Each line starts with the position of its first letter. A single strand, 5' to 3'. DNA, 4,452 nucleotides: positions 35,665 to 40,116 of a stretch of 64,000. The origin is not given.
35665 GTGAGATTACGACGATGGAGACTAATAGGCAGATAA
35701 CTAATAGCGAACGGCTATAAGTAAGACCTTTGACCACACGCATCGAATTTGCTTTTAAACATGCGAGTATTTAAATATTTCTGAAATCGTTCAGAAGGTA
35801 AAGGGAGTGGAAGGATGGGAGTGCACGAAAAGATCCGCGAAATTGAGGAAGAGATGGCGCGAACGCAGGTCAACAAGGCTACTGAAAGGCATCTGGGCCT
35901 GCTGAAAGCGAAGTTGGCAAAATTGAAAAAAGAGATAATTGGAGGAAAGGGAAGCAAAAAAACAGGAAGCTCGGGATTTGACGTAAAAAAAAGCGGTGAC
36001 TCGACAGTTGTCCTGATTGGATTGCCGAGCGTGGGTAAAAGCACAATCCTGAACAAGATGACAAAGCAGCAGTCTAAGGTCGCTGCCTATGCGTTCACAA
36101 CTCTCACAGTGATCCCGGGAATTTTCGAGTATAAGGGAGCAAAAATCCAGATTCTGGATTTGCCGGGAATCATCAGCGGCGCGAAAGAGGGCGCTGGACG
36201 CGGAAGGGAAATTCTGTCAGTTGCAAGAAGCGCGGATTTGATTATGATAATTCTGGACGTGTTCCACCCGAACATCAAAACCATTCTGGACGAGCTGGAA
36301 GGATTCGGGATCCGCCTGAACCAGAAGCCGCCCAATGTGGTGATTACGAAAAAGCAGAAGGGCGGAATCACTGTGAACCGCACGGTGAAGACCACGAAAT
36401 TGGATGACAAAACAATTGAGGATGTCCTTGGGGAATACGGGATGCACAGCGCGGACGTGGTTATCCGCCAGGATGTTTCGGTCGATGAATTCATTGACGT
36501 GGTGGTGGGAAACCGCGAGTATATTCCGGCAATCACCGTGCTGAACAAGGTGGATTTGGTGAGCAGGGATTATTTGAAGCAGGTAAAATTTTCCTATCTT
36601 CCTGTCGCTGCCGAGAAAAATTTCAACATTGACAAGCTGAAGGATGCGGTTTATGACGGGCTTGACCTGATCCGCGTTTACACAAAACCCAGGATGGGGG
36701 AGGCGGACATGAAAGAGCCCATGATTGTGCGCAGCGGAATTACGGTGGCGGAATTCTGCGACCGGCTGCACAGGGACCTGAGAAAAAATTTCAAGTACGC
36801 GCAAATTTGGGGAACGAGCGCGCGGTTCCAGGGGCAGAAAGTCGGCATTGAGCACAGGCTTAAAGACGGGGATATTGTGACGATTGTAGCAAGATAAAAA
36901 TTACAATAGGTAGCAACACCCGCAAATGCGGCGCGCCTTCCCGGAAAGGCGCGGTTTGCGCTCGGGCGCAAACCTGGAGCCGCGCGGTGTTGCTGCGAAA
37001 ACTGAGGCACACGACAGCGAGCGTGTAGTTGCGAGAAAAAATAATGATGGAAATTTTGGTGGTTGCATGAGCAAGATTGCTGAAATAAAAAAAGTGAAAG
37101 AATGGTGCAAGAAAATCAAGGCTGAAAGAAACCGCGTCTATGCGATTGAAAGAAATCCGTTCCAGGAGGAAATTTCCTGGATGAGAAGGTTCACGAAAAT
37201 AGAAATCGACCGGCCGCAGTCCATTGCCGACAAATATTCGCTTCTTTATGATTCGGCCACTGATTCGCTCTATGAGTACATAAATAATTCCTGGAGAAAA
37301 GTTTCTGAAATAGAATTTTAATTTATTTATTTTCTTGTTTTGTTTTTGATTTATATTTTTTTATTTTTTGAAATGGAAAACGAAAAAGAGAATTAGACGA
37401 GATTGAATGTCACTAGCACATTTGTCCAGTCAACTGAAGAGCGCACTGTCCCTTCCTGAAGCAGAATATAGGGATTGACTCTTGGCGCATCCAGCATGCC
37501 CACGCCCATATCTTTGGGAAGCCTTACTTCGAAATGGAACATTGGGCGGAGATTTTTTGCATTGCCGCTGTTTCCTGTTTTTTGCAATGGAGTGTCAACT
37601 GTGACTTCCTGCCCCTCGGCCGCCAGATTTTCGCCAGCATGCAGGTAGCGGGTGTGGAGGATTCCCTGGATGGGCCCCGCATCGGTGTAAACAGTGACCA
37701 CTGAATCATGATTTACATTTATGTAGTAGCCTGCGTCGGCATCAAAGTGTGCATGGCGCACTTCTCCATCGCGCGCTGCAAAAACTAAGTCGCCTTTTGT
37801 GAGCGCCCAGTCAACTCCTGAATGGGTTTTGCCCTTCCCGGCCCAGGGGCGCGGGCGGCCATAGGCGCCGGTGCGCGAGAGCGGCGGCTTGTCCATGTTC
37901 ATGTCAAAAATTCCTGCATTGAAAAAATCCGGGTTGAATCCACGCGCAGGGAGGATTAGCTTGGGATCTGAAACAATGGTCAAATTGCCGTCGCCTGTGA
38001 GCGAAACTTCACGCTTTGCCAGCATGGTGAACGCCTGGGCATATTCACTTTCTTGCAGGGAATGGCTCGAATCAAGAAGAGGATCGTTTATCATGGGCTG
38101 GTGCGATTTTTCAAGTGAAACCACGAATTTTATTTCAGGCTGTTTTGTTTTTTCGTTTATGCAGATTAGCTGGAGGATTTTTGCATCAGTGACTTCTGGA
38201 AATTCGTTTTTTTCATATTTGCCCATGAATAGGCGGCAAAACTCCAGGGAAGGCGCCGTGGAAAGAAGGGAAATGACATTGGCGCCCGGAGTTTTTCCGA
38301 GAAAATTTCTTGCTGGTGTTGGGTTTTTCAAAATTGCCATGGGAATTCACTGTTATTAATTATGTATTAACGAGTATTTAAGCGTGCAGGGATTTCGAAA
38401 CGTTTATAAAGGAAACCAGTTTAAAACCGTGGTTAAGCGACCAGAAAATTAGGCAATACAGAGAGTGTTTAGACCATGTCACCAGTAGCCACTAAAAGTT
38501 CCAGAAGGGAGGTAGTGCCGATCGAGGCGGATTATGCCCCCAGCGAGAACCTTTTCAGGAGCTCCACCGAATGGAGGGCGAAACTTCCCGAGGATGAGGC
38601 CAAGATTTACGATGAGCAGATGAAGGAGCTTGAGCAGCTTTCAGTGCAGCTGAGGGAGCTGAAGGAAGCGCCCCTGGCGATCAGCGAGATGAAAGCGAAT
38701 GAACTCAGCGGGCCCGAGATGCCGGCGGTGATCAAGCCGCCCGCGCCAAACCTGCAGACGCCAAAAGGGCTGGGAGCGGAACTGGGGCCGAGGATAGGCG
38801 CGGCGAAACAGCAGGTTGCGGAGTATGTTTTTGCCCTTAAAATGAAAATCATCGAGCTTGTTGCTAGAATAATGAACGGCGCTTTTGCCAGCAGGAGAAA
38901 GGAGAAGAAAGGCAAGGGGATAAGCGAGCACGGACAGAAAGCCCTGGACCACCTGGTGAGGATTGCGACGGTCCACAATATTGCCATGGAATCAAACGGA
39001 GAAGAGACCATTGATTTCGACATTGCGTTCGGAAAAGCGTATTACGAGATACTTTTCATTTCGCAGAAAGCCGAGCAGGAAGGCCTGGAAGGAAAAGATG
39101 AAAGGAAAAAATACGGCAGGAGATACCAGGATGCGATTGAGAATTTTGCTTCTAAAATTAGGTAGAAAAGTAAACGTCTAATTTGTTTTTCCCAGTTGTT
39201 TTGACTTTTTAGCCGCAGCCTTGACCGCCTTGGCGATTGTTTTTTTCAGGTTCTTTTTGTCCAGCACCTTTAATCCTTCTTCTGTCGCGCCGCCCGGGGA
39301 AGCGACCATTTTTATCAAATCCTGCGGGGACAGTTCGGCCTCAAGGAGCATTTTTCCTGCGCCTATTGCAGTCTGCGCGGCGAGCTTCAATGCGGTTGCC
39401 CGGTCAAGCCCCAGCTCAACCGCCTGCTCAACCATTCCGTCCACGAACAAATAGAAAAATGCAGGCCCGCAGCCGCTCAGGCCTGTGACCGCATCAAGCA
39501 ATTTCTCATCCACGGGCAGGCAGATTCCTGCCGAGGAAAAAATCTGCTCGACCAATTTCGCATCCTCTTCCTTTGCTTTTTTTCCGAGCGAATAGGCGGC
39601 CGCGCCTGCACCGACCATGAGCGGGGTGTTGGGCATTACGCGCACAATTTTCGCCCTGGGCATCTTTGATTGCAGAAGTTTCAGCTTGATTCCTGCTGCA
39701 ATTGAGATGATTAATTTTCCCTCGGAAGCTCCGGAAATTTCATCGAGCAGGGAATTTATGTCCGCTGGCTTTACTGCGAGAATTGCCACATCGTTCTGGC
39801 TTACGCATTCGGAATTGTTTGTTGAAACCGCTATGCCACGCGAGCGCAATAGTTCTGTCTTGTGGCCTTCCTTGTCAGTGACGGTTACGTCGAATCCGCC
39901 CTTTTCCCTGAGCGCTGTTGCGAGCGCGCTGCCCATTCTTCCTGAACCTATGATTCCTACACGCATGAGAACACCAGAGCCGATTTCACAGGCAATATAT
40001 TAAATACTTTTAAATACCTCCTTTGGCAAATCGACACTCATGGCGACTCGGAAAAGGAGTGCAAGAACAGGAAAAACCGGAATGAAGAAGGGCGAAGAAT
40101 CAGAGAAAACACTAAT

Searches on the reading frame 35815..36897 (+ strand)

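Call 7: search_protein_families(library=pfam, proteins=[window:35815-36897:+], max_evalue=0.01)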
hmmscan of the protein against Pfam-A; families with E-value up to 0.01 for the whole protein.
window:35815-36897:+ (360 aa): 9 families
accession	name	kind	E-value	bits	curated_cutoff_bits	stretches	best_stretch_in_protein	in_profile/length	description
PF16897.10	MMR_HSR1_Xtn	-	4.3e-34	117.1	35.2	1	182-285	1-106/106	C-terminal region of MMR_HSR1 domain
PF01926.29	MMR_HSR1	-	2.1e-25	89.4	21.9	1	64-179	1-113/113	50S ribosome-binding GTPase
PF02824.27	TGS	-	4e-17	62.4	22.2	1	286-358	1-59/60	TGS domain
PF02421.24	FeoB_N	-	3.2e-13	49.9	27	1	64-122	2-60/156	Ferrous iron transport protein B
PF00350.29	Dynamin_N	-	4.6e-05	24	27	0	108-160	100-149/168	Dynamin family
PF03193.22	RsgA_GTPase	-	0.00043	20.6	30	0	61-87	105-132/174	RsgA GTPase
PF09439.16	SRPRB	-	0.0022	17.8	25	1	63-118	4-55/178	Signal recognition particle receptor beta subunit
PF04548.22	AIG1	-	0.0046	16.7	27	1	64-149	2-90/212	AIG1 family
PF00009.33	GTP_EFTU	-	0.008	16.2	26.5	0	235-258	120-144/188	Elongation factor Tu GTP binding domain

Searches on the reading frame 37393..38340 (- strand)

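Call 7: search_protein_families(library=pfam, proteins=[window:37393-38340:-], max_evalue=0.01)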
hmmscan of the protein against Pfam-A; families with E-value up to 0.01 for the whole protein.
window:37393-38340:- (315 aa): 1 family
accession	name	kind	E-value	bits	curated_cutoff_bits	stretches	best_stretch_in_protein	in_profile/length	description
PF01551.29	Peptidase_M23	-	4.9e-12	46.3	28.7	1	172-274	2-89/96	Peptidase family M23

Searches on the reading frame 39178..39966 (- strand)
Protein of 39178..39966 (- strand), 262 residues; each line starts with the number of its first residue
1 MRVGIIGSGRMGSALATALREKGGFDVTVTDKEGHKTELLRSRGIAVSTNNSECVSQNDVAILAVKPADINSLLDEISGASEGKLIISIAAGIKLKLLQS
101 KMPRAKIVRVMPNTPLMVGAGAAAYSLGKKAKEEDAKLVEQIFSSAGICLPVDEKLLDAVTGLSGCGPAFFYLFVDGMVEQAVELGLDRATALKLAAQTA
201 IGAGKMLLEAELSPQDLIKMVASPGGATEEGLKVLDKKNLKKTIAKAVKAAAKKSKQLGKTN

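Call 30: search_protein_families(library=pfam, proteins=[window:39178-39966:-], max_evalue=0.001)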
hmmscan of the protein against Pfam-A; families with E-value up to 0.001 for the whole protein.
window:39178-39966:- (262 aa): 15 families
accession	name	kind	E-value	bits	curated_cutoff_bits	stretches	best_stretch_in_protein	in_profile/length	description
PF14748.11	P5CR_dimer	-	4.4e-38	130.2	25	1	154-258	1-105/105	Pyrroline-5-carboxylate reductase dimerisation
PF03807.23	F420_oxidored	-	1.1e-19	71.2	21.6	1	2-92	1-94/94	NADP oxidoreductase coenzyme F420-dependent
PF03446.21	NAD_binding_2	-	3.3e-10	40.6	21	1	2-89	1-92/161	NAD binding domain of 6-phosphogluconate dehydrogenase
PF02558.23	ApbA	-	1.1e-06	28.7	22.2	1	3-94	1-104/150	Ketopantoate reductase PanE/ApbA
PF02153.23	PDH_N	-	3.9e-05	23.6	26.5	1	15-120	1-107/154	Prephenate dehydrogenase, nucleotide-binding domain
PF01113.26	DapB_N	-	4e-05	24.1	25.6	1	1-72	1-82/124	Dihydrodipicolinate reductase, N-terminus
PF02254.24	TrkA_N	-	5.9e-05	23.8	23.8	1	5-47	3-44/116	TrkA-N domain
PF13450.12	NAD_binding_8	-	6.7e-05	23.5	21.9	0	5-35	1-30/68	NAD(P)-binding Rossmann-like domain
PF07991.19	KARI_N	-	0.00012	22.2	20.6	1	2-104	6-108/165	Acetohydroxy acid isomeroreductase, NADPH-binding domain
PF01488.26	Shikimate_DH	-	0.00021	21.8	24.3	1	2-66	14-84/138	Shikimate / quinate 5-dehydrogenase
PF10727.15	Rossmann-like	-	0.00021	21.5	23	1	2-86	16-104/131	Rossmann-like domain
PF02826.25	2-Hacid_dh_C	-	0.00041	20.2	25.1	1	2-65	38-99/178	D-isomer specific 2-hydroxyacid dehydrogenase, NAD binding domain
PF01210.29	NAD_Gly3P_dh_N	-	0.00044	20.7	23.1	0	3-95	2-108/158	NAD-dependent glycerol-3-phosphate dehydrogenase N-terminus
PF03721.20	UDPG_MGDP_dh_N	-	0.00053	20.1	27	0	1-51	1-50/187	UDP-glucose/GDP-mannose dehydrogenase family, NAD binding domain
PF02737.24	3HCDH_N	-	0.00083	19.7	22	1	3-41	2-39/180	3-hydroxyacyl-CoA dehydrogenase, NAD binding domain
